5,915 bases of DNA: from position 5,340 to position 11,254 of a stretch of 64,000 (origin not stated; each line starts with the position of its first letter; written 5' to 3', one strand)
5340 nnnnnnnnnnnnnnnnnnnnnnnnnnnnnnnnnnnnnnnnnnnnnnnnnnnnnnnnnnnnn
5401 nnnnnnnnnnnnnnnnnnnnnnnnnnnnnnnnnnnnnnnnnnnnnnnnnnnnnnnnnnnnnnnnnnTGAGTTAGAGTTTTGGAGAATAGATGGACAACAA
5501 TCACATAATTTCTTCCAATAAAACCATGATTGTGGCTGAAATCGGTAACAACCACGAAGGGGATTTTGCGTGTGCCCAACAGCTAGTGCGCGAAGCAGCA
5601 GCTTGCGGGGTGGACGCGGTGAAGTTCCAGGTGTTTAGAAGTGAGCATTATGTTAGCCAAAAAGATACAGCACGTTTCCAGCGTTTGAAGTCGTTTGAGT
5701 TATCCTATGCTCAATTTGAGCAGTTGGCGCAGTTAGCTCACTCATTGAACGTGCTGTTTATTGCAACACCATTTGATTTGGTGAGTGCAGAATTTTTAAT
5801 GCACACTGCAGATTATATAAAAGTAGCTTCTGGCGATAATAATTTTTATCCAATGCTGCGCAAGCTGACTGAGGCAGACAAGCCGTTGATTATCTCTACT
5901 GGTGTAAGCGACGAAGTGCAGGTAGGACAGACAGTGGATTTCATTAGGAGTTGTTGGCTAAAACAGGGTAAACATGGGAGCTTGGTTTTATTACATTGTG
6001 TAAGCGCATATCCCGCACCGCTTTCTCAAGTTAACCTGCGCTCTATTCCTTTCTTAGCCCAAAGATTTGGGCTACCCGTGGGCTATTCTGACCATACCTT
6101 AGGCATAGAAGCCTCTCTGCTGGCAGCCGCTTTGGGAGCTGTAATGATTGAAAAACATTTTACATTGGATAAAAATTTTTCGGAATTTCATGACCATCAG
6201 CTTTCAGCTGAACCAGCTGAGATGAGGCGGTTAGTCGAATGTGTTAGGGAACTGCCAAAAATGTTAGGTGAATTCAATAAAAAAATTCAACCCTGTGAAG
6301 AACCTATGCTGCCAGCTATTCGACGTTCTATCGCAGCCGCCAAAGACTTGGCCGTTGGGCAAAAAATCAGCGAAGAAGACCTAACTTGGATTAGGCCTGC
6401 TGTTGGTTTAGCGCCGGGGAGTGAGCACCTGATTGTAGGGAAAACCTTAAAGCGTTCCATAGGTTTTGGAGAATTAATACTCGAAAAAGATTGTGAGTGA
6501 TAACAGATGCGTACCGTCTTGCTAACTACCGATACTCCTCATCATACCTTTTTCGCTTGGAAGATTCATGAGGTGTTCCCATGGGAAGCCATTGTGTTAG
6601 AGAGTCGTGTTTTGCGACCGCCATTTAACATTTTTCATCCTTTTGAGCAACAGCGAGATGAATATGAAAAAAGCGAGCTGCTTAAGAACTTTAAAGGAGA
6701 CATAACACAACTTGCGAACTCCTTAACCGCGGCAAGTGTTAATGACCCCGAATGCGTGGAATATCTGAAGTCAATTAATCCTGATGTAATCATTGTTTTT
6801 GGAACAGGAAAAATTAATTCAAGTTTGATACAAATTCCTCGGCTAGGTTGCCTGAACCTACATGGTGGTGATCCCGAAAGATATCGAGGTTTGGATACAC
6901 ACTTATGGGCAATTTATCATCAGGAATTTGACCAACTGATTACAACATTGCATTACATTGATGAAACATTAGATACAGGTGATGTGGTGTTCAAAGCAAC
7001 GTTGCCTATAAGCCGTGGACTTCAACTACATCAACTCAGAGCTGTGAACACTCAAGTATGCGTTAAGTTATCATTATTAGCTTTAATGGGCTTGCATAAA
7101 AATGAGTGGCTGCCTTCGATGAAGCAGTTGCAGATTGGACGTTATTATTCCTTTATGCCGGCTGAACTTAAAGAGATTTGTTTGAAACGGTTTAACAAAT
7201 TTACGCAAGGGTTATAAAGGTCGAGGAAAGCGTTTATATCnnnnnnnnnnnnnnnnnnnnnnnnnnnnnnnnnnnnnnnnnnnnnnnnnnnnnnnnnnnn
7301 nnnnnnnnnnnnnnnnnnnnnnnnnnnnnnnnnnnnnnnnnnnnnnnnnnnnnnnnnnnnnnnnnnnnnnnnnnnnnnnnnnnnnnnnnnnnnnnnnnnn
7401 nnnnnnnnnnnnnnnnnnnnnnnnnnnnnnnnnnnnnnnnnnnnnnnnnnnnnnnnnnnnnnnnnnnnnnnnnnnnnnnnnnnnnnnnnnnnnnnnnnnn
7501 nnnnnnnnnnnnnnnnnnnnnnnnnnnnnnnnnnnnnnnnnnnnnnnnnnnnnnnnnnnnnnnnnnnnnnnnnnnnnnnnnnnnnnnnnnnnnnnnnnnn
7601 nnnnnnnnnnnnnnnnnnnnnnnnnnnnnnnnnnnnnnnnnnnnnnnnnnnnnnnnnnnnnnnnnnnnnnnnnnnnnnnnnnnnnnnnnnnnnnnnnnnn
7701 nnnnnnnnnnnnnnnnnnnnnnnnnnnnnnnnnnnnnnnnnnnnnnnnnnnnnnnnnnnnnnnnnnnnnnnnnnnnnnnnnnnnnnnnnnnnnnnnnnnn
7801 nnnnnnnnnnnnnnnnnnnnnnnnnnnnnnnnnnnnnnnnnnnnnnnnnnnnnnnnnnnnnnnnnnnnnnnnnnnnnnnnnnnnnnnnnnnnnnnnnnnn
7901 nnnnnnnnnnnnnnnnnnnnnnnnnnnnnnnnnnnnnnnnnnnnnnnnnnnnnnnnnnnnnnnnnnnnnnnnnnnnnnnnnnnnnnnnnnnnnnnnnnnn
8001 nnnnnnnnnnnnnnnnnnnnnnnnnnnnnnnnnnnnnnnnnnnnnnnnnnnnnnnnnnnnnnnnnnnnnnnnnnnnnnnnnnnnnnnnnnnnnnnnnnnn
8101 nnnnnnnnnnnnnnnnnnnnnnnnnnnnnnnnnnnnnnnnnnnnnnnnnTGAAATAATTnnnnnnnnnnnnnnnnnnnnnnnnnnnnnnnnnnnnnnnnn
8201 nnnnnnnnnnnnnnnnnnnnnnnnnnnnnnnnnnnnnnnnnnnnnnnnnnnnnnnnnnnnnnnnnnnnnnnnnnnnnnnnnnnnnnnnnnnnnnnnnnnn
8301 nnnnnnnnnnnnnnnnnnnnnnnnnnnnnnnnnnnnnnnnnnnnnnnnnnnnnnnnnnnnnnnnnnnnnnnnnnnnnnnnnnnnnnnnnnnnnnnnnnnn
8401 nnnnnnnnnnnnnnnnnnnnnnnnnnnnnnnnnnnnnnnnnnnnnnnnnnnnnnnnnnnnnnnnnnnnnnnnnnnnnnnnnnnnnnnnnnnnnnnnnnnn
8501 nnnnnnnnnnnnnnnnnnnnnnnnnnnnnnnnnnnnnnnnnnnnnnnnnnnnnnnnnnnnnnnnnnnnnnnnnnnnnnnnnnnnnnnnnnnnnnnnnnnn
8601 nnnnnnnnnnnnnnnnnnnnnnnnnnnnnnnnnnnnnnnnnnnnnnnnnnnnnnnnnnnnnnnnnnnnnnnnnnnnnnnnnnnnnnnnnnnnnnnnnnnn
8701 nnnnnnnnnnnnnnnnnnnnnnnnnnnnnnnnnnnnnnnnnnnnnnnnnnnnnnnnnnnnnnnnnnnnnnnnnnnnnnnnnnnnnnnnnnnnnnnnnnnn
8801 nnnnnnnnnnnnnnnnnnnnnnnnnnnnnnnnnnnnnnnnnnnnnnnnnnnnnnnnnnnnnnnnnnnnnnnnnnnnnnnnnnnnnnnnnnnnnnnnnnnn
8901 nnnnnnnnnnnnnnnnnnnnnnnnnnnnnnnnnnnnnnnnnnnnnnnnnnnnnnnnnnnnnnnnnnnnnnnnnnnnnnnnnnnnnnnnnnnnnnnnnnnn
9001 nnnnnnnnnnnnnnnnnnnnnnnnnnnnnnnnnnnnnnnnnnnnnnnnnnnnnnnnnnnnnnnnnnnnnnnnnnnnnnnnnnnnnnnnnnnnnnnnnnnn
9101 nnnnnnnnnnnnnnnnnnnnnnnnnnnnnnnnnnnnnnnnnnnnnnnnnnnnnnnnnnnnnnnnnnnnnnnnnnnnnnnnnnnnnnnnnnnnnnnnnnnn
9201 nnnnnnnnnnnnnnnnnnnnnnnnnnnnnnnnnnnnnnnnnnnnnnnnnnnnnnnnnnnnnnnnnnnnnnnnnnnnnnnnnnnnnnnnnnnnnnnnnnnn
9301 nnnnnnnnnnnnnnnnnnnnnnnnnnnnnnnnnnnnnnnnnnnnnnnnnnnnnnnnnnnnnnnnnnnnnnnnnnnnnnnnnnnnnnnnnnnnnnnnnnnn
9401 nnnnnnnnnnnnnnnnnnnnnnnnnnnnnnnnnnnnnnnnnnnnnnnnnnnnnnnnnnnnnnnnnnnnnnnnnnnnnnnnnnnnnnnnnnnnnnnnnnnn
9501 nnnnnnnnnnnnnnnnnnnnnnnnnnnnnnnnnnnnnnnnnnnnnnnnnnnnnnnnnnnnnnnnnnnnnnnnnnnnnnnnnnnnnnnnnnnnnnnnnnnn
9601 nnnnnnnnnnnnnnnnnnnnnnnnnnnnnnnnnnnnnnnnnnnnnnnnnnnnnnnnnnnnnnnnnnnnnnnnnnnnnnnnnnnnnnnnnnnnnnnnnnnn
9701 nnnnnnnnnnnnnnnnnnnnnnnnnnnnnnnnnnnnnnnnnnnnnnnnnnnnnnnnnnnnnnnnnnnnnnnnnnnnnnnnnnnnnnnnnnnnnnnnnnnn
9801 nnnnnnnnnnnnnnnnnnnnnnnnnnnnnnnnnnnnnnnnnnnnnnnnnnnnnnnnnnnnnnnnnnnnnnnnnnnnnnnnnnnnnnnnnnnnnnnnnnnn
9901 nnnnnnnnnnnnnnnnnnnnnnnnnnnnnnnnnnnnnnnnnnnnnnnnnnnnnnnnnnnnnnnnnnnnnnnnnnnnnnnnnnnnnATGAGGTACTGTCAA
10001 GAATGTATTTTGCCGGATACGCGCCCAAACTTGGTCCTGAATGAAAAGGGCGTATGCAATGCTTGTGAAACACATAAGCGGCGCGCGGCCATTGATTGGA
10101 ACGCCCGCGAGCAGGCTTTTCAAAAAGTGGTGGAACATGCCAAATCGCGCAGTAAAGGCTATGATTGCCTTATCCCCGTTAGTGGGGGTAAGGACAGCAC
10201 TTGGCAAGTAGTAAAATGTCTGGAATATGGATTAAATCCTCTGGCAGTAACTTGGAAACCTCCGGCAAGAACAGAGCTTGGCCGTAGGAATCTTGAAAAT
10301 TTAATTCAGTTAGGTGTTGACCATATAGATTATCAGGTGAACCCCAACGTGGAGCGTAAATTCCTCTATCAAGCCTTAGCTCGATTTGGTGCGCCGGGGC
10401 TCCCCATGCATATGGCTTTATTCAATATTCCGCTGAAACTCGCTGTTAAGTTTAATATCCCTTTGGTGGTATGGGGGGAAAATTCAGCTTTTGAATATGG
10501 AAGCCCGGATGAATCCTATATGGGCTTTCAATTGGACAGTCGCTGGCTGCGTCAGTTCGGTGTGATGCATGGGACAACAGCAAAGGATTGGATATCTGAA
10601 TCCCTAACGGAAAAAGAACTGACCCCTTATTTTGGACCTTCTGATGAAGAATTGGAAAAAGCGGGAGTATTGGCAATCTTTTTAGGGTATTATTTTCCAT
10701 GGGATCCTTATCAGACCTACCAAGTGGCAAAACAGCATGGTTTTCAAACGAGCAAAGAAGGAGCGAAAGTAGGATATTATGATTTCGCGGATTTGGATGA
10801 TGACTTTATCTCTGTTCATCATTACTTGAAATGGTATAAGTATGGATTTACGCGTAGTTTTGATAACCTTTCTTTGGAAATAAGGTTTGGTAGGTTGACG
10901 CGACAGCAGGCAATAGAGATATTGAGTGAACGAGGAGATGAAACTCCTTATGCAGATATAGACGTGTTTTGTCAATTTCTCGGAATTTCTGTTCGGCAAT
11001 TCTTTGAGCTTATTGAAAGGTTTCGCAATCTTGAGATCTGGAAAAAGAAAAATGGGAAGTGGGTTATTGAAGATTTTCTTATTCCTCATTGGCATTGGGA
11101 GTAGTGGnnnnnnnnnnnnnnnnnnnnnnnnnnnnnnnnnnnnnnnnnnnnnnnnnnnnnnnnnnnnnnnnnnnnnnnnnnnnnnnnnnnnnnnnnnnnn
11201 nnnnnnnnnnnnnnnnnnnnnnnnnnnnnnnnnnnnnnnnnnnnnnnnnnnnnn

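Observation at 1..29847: A ~30-kb single-strand nonulosonic-acid glycan island 4.5 kb upstream of the flagellin genes, a candidate flagellin glycosylation system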

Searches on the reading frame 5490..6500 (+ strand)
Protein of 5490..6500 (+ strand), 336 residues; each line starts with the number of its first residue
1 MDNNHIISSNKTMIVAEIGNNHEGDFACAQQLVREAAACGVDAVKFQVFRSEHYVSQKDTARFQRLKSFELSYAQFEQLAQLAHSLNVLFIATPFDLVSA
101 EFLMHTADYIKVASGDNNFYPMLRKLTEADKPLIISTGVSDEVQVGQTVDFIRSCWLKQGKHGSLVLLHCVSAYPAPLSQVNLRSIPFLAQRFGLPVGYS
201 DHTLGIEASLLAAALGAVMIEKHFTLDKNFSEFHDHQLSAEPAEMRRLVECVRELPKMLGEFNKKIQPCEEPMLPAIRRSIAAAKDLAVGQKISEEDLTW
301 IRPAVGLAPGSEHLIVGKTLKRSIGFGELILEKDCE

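Call 3: search_protein_families(library=pfam, proteins=[window:5490-6500:+], max_evalue=0.001)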
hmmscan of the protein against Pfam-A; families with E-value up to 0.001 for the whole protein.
window:5490-6500:+ (336 aa): 2 families
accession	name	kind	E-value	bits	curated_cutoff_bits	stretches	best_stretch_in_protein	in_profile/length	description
PF03102.20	NeuB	-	1.6e-69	234.5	22.1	1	32-263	1-240/241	NeuB family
PF08666.17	SAF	-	9.8e-10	39.3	21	1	278-334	1-61/63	SAF domain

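Call 6: search_protein_families(library=ncbifam, proteins=[window:5490-6500:+], max_evalue=0.00001)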
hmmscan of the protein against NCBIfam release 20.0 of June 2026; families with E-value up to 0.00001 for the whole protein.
window:5490-6500:+ (336 aa): 2 families
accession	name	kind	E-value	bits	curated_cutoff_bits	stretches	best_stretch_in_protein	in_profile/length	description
TIGR03569.1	NeuB_NnaB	equivalog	1e-86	291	399.65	1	12-330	1-329/329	N-acetylneuraminate synthase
TIGR03586.1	PseI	equivalog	2.4e-68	230.7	340.25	1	12-328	2-325/327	pseudaminic acid synthase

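Call 59: search_solved_structures(query=window:5490-6497:+, max_evalue=1e-10)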
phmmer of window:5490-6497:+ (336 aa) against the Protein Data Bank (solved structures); distinct sequences matched with E-value up to 1e-10: 8.
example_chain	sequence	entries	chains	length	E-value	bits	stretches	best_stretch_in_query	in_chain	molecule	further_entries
8h2c_A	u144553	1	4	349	1.6e-43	152.6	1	8-334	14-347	Pseudaminic acid synthase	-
6ncs_A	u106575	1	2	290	1.1e-40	143.2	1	5-271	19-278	N-acetylneuraminic acid (Sialic acid) synthetase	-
1vli_A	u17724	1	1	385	8e-34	120.7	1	12-274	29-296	Spore coat polysaccharide biosynthesis protein spsE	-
1xuu_A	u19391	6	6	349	3.3e-29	105.5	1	7-332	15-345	polysialic acid capsule biosynthesis protein SiaC | N-acetylneuraminate synthase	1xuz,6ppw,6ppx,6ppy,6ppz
4ipj_A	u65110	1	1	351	6.8e-29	104.5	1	7-330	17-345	Polysialic acid capsule biosynthesis protein SiaC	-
4ipi_A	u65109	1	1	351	1e-28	103.9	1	7-327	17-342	Polysialic acid capsule biosynthesis protein SiaC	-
2wqp_A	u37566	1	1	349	8.3e-28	101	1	7-332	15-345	POLYSIALIC ACID CAPSULE BIOSYNTHESIS PROTEIN SIAC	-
3g8r_A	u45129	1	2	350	1.3e-27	100.3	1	8-305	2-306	Probable spore coat polysaccharide biosynthesis protein E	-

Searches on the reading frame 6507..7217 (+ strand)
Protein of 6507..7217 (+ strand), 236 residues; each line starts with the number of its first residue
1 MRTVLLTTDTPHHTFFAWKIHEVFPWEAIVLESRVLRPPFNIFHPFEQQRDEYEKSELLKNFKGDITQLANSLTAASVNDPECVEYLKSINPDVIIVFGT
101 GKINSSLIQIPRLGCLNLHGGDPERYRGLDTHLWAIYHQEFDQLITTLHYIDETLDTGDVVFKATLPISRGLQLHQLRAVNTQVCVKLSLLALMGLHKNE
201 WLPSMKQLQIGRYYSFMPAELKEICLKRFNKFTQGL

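Call 3: search_protein_families(library=pfam, proteins=[window:6507-7217:+], max_evalue=0.001)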
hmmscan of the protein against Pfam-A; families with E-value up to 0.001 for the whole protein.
window:6507-7217:+ (236 aa): 1 family
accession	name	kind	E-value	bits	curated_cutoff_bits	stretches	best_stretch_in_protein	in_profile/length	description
PF00551.24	Formyl_trans_N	-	8.7e-16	58.6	26.1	1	70-177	58-165/181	Formyl transferase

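Call 6: search_protein_families(library=ncbifam, proteins=[window:6507-7217:+], max_evalue=0.00001)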
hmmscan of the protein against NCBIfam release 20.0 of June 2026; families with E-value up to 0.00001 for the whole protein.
window:6507-7217:+ (236 aa): 4 families
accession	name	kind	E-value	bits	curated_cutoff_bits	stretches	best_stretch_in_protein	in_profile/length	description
NF005414.0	PRK06988.1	equivalog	9.6e-13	47.8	316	1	72-170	58-156/311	formyltransferase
TIGR00460.1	fmt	equivalog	5.1e-11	42.2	201.5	1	82-226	70-214/315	methionyl-tRNA formyltransferase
NF005998.1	PRK08125.1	equivalog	2e-10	39.7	777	1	75-177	59-161/649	bifunctional UDP-4-amino-4-deoxy-L-arabinose formyltransferase/UDP-glucuronic acid oxidase ArnA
TIGR00639.1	PurN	equivalog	1.8e-08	34.1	150.1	1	77-177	65-165/192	phosphoribosylglycinamide formyltransferase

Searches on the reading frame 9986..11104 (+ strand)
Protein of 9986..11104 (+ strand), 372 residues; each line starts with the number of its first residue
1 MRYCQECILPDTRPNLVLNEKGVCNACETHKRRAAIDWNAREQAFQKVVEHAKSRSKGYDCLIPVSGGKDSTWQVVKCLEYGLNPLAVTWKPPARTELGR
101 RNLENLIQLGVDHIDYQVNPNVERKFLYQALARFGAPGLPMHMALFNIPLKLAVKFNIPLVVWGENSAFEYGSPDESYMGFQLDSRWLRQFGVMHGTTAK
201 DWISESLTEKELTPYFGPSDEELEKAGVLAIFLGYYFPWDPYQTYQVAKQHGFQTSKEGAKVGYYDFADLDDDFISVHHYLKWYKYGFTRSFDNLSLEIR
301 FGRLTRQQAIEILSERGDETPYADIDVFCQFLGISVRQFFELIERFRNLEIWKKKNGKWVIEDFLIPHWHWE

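Call 4: search_protein_families(library=pfam, proteins=[window:9986-11104:+], max_evalue=0.001)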
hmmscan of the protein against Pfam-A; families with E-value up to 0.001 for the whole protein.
window:9986-11104:+ (372 aa): 0 families

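Call 8: search_protein_families(library=ncbifam, proteins=[window:9986-11104:+], max_evalue=0.001)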
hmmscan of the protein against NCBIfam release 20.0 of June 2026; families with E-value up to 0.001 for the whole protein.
window:9986-11104:+ (372 aa): 1 family
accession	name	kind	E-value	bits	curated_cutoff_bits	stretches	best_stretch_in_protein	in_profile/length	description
TIGR03573.1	WbuX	subfamily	2e-102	343.2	203.2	1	1-343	1-343/344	N-acetyl sugar amidotransferase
